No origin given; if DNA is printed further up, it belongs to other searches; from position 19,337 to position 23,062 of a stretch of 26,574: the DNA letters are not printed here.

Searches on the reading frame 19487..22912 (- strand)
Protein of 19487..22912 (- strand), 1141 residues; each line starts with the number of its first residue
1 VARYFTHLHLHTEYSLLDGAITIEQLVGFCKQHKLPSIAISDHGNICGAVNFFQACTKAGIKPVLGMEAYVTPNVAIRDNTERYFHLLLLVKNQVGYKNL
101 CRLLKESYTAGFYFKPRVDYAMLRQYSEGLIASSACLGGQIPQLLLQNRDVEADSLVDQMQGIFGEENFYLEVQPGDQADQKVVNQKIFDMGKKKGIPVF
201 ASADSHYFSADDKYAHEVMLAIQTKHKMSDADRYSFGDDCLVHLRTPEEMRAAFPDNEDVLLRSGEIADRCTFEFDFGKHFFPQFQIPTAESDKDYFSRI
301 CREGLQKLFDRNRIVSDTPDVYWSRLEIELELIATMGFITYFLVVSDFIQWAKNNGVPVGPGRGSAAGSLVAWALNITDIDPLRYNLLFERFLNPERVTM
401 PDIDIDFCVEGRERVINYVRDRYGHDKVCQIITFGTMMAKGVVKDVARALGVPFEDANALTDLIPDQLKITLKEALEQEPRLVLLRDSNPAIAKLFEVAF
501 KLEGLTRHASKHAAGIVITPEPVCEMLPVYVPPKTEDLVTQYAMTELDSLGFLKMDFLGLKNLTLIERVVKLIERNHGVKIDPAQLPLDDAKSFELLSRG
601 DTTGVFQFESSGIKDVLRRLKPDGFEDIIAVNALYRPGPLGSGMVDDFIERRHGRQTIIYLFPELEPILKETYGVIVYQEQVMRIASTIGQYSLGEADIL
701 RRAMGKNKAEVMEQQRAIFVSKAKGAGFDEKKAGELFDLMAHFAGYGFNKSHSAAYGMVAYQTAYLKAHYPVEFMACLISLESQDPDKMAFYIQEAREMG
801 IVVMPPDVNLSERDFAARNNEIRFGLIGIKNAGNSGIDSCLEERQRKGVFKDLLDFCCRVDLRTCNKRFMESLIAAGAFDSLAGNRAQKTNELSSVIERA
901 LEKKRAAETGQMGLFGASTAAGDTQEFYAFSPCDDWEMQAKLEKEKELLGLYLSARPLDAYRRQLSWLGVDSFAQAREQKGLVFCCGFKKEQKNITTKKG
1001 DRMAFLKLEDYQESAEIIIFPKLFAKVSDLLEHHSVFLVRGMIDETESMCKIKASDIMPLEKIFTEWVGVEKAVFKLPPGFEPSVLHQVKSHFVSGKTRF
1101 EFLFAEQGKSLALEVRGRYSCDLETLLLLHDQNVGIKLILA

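Call 55: search_protein_families(library=pfam, proteins=[window:19487-22912:-], max_evalue=0.00001)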
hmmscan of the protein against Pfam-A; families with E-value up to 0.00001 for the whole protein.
window:19487-22912:- (1141 aa): 4 families
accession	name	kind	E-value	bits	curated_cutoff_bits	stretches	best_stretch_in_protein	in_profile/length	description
PF07733.18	DNA_pol3_alpha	-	1.8e-99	333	23.9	1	296-559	2-260/260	Bacterial DNA polymerase III alpha NTPase domain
PF17657.6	DNA_pol3_finger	-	2.5e-67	225.8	22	1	562-725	1-164/166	Bacterial DNA polymerase III alpha subunit finger domain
PF02811.25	PHP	-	6.2e-54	183.2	26.4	1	7-174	1-162/164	PHP domain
PF14579.12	HHH_6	-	1.1e-26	93.3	25.6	1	800-888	1-89/90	Helix-hairpin-helix motif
